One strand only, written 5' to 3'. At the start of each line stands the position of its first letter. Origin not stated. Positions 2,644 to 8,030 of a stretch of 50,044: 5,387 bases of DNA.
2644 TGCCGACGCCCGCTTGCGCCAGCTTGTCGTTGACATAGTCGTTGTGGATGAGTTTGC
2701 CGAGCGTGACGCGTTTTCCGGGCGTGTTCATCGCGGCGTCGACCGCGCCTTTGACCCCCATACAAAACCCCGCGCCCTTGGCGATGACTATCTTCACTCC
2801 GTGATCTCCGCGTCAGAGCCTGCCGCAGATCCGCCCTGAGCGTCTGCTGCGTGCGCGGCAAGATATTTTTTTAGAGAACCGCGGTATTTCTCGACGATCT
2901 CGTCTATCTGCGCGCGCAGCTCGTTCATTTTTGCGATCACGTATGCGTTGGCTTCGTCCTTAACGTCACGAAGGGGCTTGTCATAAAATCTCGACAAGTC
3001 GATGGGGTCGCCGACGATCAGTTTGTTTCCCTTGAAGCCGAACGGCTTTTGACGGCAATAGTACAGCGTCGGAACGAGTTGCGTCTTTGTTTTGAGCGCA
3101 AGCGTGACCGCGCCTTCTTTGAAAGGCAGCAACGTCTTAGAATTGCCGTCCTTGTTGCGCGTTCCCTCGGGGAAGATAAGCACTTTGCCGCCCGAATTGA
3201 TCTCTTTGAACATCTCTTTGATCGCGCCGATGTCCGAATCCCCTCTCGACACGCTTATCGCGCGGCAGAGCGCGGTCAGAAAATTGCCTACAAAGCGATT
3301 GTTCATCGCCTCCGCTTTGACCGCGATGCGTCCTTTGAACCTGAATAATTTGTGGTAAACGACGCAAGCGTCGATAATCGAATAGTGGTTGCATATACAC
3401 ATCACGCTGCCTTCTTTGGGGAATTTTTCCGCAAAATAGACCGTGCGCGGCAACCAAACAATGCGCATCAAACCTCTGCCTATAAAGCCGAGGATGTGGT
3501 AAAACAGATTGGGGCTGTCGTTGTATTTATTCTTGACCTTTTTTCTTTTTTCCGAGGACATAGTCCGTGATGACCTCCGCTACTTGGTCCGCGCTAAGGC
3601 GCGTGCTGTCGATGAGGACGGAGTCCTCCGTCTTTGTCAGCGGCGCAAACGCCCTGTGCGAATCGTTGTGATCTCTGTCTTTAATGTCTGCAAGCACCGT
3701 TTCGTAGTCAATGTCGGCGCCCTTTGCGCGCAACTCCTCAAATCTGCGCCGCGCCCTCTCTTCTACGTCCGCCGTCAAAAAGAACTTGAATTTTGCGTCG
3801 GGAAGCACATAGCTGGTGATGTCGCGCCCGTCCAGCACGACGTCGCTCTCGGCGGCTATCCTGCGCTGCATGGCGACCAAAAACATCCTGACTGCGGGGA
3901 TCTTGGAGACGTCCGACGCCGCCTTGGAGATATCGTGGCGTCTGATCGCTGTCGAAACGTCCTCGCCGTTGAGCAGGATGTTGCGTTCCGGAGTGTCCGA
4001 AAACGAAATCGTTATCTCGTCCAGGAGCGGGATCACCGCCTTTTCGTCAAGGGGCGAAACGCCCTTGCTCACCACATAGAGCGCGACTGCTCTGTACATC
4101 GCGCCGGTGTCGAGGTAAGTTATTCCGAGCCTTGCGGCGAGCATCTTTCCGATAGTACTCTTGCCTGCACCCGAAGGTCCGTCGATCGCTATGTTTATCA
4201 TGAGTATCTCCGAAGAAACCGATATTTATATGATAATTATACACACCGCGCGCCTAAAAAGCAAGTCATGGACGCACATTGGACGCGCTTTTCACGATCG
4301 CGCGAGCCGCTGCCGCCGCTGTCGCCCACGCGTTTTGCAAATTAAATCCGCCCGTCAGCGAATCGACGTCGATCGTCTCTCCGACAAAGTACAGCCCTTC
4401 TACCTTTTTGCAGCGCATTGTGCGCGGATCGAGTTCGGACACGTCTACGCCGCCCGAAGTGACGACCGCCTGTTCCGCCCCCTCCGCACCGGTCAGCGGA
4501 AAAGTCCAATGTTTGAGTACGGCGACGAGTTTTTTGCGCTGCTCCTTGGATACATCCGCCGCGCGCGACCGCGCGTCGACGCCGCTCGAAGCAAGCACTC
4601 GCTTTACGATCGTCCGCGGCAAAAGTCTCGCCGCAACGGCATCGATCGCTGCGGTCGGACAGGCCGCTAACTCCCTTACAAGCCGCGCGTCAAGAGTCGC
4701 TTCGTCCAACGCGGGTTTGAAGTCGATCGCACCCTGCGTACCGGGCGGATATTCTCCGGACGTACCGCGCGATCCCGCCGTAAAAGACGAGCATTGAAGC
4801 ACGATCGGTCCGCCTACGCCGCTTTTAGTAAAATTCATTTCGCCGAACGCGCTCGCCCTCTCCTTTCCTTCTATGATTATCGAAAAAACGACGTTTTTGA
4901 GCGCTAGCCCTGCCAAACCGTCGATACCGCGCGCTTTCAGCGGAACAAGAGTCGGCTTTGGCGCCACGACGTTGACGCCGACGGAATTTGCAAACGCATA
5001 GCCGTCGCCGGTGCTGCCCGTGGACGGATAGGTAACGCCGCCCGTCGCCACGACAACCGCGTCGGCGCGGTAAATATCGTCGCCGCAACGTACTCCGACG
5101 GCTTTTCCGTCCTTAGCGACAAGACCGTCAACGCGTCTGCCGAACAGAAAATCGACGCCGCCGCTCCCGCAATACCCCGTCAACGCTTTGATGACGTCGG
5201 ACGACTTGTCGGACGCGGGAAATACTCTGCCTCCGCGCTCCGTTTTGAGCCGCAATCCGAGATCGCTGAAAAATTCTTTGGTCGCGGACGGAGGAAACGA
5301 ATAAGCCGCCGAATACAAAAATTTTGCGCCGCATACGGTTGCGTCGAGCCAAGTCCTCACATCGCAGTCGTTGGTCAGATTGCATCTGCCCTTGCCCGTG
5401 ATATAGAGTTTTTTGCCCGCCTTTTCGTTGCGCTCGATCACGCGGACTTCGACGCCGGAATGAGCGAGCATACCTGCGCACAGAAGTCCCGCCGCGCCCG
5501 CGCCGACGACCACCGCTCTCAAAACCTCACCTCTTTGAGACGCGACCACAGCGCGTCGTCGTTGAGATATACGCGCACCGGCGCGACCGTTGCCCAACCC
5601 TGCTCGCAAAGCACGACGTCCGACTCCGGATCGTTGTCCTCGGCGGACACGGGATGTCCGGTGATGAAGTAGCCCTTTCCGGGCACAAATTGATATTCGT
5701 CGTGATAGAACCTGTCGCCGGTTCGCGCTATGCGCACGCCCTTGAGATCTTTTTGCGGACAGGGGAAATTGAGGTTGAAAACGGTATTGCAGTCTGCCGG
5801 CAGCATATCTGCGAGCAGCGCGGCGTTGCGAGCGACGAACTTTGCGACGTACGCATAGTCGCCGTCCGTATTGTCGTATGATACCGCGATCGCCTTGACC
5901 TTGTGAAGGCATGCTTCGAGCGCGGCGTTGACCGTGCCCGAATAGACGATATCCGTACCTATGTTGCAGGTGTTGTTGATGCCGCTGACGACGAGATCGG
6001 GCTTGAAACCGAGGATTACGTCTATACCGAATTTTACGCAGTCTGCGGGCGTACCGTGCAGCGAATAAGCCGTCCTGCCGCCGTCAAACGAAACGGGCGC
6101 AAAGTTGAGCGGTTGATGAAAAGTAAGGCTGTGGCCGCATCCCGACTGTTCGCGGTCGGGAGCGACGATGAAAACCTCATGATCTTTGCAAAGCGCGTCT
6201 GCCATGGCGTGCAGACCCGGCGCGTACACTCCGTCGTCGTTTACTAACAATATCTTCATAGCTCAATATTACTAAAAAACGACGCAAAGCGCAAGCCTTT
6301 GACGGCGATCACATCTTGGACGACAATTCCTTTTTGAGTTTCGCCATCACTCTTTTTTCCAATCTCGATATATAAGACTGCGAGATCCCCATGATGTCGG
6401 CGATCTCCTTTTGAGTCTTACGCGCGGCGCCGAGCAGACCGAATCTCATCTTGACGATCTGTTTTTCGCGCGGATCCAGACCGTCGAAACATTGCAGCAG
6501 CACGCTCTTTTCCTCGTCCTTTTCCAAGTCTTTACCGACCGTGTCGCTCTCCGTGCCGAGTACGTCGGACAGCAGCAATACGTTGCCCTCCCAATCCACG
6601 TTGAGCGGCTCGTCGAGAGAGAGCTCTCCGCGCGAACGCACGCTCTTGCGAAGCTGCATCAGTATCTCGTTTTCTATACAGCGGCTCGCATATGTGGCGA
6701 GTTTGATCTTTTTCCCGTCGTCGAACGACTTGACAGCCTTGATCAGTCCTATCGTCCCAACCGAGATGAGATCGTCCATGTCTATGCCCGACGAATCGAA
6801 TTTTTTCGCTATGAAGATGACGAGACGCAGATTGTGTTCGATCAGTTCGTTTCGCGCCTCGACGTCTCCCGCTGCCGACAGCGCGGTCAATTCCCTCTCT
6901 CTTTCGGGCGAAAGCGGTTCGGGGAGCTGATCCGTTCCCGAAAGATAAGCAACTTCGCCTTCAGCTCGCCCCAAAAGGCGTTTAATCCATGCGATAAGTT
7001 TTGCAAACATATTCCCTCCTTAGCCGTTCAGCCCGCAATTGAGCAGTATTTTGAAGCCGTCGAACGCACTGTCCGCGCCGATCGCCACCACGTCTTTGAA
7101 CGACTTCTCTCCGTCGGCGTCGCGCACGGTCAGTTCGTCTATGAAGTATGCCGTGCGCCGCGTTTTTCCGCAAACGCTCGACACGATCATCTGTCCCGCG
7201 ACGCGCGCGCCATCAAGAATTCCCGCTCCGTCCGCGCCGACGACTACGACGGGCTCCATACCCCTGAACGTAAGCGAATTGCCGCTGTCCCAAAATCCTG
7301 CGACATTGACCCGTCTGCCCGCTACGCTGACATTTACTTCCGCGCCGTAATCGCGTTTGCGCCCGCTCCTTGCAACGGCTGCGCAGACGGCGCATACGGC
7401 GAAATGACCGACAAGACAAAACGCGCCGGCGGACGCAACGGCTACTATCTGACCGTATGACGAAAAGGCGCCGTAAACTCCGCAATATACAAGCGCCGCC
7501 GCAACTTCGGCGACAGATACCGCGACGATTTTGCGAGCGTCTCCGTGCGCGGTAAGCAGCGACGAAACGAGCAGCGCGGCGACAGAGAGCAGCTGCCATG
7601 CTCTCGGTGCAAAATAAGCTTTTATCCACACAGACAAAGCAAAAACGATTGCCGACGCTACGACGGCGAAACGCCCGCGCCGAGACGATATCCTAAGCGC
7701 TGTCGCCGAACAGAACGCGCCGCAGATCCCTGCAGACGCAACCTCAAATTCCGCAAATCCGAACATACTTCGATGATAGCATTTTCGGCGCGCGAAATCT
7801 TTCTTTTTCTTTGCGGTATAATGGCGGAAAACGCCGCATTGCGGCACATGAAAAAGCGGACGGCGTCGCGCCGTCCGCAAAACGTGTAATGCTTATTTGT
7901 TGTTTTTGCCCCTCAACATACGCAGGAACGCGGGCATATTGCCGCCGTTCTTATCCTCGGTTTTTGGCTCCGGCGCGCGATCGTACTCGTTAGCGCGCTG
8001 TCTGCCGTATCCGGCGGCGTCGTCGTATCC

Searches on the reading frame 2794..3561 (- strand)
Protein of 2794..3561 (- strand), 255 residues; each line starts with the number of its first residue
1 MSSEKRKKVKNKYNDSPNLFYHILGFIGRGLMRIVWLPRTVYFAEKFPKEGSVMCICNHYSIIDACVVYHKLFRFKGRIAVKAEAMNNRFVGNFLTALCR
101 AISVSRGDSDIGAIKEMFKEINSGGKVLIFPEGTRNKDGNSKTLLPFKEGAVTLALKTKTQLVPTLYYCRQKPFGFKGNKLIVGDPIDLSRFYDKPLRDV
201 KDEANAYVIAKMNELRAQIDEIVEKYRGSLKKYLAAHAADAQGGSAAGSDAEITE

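Call 72: search_protein_families(library=pfam, proteins=[window:2794-3561:-], max_evalue=0.00001)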
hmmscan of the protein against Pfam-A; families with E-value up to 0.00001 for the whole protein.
window:2794-3561:- (255 aa): 1 family
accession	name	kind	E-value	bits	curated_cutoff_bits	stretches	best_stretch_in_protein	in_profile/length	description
PF01553.26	Acyltransferase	-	3e-20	72.8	23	1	40-166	3-130/132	Acyltransferase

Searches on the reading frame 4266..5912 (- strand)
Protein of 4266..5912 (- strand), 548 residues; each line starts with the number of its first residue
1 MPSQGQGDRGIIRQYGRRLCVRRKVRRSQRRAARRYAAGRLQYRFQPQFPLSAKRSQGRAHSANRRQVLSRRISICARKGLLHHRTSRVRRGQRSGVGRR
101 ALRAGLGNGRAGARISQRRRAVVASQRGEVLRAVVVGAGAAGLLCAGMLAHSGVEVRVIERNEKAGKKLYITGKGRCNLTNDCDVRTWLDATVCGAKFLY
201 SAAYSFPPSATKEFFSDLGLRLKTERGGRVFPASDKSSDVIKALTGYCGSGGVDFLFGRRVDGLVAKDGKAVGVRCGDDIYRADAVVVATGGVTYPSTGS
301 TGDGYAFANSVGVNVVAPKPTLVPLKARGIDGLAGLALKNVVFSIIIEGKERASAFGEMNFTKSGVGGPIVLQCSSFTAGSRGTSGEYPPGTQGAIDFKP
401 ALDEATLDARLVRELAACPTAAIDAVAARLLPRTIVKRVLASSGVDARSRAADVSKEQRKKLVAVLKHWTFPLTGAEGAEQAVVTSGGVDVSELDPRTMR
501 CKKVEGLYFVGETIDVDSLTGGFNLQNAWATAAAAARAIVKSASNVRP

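Call 72: search_protein_families(library=pfam, proteins=[window:4266-5912:-], max_evalue=0.00001)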
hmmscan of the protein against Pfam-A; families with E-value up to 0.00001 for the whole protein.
window:4266-5912:- (548 aa): 7 families
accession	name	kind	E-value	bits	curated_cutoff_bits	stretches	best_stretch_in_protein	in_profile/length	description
PF03486.20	HI0933_like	-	5.9e-73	245.7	50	1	133-537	3-243/244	HI0933-like protein Rossmann domain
PF22780.1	HI0933_like_1st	-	8.1e-28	97.7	27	1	320-484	2-165/165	HI0933-like protein barrel and H2TH domain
PF00890.30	FAD_binding_2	-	1.2e-08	35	20.4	0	133-166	2-35/414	FAD binding domain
PF01266.30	DAO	-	1.7e-08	34.8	27.9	0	239-293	150-205/353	FAD dependent oxidoreductase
PF07992.20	Pyr_redox_2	-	3.7e-07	30.3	26.1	0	128-165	142-177/291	Pyridine nucleotide-disulphide oxidoreductase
PF00070.33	Pyr_redox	-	1.5e-06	29.1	22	0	132-166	1-35/82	Pyridine nucleotide-disulphide oxidoreductase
PF01593.30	Amino_oxidase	-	4.1e-06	26.8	19.8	0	201-291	167-255/443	Flavin containing amine oxidoreductase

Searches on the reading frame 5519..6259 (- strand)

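Call 72: search_protein_families(library=pfam, proteins=[window:5519-6259:-], max_evalue=0.00001)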
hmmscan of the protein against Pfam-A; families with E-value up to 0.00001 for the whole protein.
window:5519-6259:- (246 aa): 1 family
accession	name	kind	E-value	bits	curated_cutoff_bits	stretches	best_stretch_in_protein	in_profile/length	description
PF01975.23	SurE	-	2.1e-58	197.7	22.1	1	3-186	1-188/189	Survival protein SurE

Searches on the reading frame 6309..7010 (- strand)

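Call 72: search_protein_families(library=pfam, proteins=[window:6309-7010:-], max_evalue=0.00001)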
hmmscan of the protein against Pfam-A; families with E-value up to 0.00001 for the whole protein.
window:6309-7010:- (233 aa): 3 families
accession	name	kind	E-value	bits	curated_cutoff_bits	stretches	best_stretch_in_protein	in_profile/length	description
PF04542.20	Sigma70_r2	-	9.4e-18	64.2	24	1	56-124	1-69/71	Sigma-70 region 2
PF04545.22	Sigma70_r4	-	5e-16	58.4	24.1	1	175-227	2-50/50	Sigma-70, region 4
PF01381.28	HTH_3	-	9e-06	26.1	23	0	198-219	10-31/55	Helix-turn-helix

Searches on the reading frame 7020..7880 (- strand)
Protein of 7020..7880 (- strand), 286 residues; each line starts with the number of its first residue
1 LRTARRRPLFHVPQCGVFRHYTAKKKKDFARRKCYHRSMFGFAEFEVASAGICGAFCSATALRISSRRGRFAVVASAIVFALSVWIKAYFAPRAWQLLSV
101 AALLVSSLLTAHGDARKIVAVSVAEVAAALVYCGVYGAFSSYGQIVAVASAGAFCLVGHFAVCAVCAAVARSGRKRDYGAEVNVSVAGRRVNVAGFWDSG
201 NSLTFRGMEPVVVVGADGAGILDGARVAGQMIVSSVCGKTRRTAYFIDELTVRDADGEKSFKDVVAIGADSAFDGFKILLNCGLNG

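Call 72: search_protein_families(library=pfam, proteins=[window:7020-7880:-], max_evalue=0.00001)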
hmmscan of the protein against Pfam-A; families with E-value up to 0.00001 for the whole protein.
window:7020-7880:- (286 aa): 1 family
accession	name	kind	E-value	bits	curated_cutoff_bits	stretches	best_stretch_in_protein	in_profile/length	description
PF03419.18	Peptidase_U4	-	8.9e-08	32.2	28.4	1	63-214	27-183/284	Sporulation factor SpoIIGA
